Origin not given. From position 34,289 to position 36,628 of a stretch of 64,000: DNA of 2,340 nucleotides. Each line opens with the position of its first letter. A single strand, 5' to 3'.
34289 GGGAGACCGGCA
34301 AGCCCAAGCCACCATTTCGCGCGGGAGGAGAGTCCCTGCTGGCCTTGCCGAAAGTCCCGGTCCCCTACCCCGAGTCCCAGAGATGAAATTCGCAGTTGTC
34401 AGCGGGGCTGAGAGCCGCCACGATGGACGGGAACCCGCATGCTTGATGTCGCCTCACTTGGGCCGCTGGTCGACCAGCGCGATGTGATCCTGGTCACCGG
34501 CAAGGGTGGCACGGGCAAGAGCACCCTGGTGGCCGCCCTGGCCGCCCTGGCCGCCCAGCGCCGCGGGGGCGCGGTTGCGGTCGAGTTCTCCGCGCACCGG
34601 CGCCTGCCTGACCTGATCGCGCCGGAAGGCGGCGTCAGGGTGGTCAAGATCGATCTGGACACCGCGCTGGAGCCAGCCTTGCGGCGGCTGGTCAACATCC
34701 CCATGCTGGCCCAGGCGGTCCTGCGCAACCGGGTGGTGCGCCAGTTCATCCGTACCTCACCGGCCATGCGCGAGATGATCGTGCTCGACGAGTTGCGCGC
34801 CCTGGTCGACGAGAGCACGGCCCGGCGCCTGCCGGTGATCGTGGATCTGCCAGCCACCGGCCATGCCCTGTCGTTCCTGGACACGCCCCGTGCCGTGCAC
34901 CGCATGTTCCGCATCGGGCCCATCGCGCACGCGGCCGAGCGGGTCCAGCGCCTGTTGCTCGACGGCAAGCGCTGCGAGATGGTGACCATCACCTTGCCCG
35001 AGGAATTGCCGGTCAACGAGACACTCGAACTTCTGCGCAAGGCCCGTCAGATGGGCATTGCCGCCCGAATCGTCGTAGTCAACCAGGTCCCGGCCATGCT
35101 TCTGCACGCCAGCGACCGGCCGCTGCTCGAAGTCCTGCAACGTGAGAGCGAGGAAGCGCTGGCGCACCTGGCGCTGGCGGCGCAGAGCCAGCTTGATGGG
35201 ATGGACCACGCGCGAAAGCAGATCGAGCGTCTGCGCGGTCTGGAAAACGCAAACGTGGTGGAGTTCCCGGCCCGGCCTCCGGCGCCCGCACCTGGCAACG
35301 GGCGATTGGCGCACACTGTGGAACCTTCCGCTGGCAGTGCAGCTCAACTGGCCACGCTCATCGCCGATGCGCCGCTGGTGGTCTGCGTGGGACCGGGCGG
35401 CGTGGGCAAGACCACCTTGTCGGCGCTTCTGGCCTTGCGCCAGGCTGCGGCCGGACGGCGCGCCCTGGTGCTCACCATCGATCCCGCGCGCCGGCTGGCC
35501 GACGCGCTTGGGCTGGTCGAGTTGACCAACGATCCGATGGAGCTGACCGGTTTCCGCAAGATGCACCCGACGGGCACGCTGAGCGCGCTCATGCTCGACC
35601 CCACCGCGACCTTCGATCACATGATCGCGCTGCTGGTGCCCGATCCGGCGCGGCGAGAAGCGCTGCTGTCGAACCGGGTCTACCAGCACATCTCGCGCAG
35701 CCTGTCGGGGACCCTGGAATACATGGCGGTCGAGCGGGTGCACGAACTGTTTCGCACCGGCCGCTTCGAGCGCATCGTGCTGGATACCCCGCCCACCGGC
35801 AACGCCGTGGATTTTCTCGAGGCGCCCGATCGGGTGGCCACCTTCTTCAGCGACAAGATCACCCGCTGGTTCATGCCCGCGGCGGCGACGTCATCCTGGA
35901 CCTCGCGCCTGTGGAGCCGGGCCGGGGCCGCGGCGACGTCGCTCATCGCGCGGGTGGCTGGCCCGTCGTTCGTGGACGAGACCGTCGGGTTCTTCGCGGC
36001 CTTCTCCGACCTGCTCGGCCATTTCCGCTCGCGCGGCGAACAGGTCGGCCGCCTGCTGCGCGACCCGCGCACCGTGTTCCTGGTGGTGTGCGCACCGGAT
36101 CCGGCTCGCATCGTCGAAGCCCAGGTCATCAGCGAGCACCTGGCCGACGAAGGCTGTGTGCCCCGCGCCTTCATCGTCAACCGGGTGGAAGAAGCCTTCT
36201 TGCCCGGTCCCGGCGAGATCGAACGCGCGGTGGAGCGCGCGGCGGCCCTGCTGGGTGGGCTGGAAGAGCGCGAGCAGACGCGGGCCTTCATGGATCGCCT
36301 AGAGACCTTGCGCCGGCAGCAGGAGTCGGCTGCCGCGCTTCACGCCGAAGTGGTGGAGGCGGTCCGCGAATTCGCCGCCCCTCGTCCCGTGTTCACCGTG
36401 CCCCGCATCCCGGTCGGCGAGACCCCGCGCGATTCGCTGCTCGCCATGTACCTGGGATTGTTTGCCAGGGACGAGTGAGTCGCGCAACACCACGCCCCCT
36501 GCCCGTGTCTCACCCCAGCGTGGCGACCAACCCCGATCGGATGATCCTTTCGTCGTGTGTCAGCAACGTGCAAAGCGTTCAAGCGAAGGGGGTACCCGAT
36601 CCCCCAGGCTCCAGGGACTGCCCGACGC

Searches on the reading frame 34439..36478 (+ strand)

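Call 30: search_protein_families(library=pfam, proteins=[window:34439-36478:+], max_evalue=0.00001)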
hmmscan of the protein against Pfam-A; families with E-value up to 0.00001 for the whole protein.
window:34439-36478:+ (679 aa): 11 families
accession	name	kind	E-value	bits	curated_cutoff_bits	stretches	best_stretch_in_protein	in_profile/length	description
PF02374.21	ArsA_ATPase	-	8.2e-39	134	24.3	2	314-474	4-158/305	Anion-transporting ATPase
PF01656.29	CbiA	-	1.8e-12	47.7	25.4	0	314-593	2-54/125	CobQ/CobB/MinD/ParA nucleotide binding domain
PF13191.12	AAA_16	-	1.3e-10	42.4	32.6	1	13-140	22-161/167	AAA ATPase domain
PF13401.12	AAA_22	-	1e-09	39.2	27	0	13-137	4-110/130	AAA domain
PF13614.12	AAA_31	-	4.3e-07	30.5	27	0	320-363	11-54/177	AAA domain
PF10609.15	ParA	-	6.2e-07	29.5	27.1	0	313-348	6-41/246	NUBPL iron-transfer P-loop NTPase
PF20720.3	nSTAND3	-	7.8e-07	29.3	27.2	0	309-345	15-51/155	Novel STAND NTPase 3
PF02562.22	PhoH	-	1e-06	28.8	27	0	298-362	6-70/205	PhoH-like protein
PF13604.12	AAA_30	-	3.4e-06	27.4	27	0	12-47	16-50/191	AAA domain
PF25199.1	nSTAND_NTPase5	-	4.1e-06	27.1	34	0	12-48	39-75/145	Novel STAND NTPase 5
PF13238.12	AAA_18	-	7.2e-06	26.9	29.4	0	17-81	1-63/128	AAA domain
